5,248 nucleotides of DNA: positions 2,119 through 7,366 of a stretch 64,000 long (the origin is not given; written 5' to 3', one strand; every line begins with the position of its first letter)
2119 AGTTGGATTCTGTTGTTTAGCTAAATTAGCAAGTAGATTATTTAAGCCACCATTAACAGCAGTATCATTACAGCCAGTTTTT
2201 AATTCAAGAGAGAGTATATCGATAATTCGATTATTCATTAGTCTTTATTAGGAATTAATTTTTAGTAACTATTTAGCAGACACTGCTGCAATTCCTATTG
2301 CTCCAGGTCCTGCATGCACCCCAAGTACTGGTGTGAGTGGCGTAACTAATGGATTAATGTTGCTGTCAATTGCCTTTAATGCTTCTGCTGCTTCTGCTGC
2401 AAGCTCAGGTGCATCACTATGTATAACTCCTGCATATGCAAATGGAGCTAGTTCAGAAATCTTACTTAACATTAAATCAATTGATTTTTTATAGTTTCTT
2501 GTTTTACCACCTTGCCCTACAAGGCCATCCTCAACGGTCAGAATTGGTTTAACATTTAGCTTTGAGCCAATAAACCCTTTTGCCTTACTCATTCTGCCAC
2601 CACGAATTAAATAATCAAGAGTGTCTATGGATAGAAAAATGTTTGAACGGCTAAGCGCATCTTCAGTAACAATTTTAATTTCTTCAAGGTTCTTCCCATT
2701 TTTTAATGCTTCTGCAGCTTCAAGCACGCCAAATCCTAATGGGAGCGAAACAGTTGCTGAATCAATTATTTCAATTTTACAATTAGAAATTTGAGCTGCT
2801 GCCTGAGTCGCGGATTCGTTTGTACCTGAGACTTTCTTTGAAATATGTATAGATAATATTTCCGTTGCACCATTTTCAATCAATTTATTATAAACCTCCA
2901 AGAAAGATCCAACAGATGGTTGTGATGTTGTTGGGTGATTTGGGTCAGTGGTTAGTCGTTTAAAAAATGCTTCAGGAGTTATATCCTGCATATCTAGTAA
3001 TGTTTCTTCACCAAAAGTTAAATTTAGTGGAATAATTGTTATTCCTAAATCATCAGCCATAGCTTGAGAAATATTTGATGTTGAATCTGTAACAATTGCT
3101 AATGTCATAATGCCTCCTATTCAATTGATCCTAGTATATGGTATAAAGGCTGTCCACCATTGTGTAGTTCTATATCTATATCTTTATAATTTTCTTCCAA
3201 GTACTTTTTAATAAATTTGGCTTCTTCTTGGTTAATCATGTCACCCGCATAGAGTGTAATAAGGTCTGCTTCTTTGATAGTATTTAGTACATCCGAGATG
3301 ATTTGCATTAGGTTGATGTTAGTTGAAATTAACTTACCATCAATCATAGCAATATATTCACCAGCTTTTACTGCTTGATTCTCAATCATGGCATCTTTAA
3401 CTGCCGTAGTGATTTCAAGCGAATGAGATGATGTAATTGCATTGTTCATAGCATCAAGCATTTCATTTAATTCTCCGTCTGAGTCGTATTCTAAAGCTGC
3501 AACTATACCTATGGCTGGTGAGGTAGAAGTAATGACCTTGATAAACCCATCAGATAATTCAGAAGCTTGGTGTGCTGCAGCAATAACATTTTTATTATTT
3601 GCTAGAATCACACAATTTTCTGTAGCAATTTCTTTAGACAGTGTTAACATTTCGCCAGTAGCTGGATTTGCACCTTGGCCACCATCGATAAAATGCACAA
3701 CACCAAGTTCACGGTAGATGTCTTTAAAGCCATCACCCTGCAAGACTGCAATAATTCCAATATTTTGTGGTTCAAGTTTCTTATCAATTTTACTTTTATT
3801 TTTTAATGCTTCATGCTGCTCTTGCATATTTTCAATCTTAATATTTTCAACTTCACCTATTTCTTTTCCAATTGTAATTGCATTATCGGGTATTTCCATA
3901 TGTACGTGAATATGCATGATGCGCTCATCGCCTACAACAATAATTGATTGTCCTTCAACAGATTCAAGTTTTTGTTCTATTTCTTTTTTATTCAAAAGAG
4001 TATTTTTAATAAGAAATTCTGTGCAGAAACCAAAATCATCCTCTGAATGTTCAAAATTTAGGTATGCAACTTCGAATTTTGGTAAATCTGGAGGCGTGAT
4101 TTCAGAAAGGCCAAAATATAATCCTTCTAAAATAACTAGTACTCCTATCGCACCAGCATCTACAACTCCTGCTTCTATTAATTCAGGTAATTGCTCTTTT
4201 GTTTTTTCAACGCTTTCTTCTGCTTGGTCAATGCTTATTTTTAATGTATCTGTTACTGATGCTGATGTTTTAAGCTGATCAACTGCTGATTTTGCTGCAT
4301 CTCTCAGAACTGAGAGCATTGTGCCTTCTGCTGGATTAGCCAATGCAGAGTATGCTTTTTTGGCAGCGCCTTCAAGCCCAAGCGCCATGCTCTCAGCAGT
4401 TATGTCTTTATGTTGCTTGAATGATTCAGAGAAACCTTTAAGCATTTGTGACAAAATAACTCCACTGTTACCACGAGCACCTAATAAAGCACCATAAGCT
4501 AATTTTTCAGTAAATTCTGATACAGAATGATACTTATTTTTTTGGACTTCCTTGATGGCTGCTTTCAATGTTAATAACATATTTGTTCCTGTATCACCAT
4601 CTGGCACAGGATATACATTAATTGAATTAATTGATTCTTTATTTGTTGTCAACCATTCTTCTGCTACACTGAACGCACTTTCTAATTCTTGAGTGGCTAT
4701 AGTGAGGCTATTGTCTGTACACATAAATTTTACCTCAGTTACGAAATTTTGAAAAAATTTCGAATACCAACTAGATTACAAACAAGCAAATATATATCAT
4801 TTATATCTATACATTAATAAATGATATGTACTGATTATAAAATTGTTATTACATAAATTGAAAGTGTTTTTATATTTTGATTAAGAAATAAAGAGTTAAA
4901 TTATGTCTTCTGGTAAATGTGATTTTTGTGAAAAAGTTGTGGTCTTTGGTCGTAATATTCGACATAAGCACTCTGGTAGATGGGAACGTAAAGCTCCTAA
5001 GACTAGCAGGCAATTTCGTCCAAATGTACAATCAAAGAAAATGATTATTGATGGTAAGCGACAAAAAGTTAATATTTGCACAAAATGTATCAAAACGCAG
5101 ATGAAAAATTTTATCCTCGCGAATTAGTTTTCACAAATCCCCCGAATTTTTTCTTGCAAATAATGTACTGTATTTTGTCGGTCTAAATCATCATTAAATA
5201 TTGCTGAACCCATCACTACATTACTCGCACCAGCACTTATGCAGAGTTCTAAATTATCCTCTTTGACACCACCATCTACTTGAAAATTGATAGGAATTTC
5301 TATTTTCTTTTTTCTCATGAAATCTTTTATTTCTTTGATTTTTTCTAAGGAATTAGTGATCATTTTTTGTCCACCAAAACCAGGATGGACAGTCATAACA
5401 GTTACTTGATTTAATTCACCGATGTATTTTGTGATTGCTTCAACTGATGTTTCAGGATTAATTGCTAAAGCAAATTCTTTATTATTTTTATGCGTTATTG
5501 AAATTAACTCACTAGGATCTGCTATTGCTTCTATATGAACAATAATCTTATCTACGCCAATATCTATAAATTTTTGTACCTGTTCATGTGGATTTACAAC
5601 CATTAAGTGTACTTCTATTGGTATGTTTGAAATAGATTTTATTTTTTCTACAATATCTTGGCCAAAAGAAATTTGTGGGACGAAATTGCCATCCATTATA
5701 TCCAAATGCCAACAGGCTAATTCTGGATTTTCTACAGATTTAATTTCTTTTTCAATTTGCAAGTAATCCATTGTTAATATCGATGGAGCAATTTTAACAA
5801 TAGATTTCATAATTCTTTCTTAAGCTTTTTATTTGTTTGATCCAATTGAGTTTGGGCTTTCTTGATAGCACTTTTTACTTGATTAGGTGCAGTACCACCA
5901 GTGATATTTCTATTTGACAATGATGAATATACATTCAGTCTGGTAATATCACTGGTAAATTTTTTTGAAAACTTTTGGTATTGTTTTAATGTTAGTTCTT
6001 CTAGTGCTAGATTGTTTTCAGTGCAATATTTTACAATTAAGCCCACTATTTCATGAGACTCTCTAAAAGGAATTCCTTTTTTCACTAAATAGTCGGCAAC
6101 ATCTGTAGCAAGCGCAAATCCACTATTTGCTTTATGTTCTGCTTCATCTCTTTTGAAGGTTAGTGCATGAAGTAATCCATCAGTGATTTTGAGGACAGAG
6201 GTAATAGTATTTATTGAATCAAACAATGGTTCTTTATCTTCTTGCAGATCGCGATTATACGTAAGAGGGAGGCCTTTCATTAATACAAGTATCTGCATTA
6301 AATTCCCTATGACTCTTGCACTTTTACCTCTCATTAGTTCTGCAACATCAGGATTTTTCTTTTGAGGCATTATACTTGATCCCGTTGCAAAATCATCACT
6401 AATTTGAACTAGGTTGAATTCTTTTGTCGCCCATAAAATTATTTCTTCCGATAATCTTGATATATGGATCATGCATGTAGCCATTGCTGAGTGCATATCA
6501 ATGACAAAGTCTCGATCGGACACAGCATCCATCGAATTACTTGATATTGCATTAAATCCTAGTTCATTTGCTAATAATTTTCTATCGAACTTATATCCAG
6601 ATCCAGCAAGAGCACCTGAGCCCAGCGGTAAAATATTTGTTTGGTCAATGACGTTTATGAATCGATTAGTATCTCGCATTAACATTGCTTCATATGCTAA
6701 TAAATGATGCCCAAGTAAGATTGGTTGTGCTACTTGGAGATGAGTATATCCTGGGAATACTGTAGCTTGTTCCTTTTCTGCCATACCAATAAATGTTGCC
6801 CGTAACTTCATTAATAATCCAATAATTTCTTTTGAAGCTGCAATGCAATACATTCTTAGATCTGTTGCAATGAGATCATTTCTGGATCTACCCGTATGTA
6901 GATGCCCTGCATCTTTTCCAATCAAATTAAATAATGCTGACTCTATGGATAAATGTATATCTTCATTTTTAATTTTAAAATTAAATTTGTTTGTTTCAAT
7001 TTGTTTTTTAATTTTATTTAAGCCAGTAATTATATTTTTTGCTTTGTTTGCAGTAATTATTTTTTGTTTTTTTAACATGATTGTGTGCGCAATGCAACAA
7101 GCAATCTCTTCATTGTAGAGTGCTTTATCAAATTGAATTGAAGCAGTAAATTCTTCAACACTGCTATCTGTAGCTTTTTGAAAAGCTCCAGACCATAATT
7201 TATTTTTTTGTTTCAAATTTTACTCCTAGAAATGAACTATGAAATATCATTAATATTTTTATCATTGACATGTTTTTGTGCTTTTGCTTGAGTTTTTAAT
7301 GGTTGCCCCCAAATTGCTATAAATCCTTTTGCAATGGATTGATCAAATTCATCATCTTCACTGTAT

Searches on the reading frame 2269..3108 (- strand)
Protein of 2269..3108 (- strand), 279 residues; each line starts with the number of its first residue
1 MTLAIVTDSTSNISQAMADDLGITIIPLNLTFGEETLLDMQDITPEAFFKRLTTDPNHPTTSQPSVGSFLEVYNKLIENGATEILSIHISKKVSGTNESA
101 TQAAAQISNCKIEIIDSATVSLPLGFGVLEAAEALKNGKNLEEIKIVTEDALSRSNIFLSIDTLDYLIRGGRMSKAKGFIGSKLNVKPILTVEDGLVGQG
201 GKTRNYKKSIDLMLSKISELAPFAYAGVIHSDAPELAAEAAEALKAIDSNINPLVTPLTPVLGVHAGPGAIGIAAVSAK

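Call 89: search_protein_families(library=pfam, proteins=[window:2269-3108:-], max_evalue=0.00001)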
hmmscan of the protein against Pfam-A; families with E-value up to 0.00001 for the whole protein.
window:2269-3108:- (279 aa): 2 families
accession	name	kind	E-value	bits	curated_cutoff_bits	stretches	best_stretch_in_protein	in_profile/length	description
PF02645.21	DegV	-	6.1e-80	269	27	1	3-276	2-278/280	Uncharacterised protein, DegV family COG1307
PF13684.11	FakA-like_C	-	3.2e-06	27.1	23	1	60-245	28-191/216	Fatty acid kinase subunit A-like, C-terminal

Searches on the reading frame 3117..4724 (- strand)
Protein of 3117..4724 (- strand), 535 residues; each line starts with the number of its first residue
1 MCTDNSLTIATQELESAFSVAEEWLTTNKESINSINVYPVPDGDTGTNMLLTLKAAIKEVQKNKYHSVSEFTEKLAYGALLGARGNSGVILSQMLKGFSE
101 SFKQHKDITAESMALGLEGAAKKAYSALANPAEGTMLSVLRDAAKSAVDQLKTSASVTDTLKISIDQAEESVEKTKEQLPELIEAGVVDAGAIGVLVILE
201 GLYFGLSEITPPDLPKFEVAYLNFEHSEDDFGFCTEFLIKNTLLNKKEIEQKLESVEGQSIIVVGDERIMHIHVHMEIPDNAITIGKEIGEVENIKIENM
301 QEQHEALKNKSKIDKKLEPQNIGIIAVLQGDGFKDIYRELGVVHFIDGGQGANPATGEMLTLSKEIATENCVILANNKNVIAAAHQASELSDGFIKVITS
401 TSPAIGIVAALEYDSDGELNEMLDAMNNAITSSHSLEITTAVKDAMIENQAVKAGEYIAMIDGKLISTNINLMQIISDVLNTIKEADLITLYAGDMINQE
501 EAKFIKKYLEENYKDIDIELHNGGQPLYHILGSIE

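Call 89: search_protein_families(library=pfam, proteins=[window:3117-4724:-], max_evalue=0.00001)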
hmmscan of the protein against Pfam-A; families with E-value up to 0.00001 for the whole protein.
window:3117-4724:- (535 aa): 3 families
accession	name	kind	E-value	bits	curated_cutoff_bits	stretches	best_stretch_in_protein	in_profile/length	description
PF13684.11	FakA-like_C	-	3.8e-52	177.2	23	1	323-535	1-216/216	Fatty acid kinase subunit A-like, C-terminal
PF02734.22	Dak2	-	2.9e-41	141.7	27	1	39-203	1-173/174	DAK2 domain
PF21645.3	FakA-like_M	-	2.6e-21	75.6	24.9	1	231-306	2-79/80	Fatty acid kinase subunit A-like, middle domain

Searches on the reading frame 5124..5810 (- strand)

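Call 89: search_protein_families(library=pfam, proteins=[window:5124-5810:-], max_evalue=0.00001)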
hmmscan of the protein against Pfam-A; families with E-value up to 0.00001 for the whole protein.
window:5124-5810:- (228 aa): 2 families
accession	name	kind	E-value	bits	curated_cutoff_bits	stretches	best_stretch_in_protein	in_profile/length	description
PF00834.25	Ribul_P_3_epim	-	2.9e-57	193.7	21.1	1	6-205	1-198/198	Ribulose-phosphate 3 epimerase family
PF00977.27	His_biosynth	-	6.9e-09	35.9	23.6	0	151-207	51-108/228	Histidine biosynthesis protein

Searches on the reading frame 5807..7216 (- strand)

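Call 89: search_protein_families(library=pfam, proteins=[window:5807-7216:-], max_evalue=0.00001)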
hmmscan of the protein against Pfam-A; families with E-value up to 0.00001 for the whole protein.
window:5807-7216:- (469 aa): 2 families
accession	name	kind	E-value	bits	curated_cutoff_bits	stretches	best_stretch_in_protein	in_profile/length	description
PF00206.25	Lyase_1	-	8.5e-74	249.2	27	1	10-304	1-312/312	Lyase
PF14698.11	ASL_C2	-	1.4e-24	86.7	27.3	1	367-426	1-60/69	Argininosuccinate lyase C-terminal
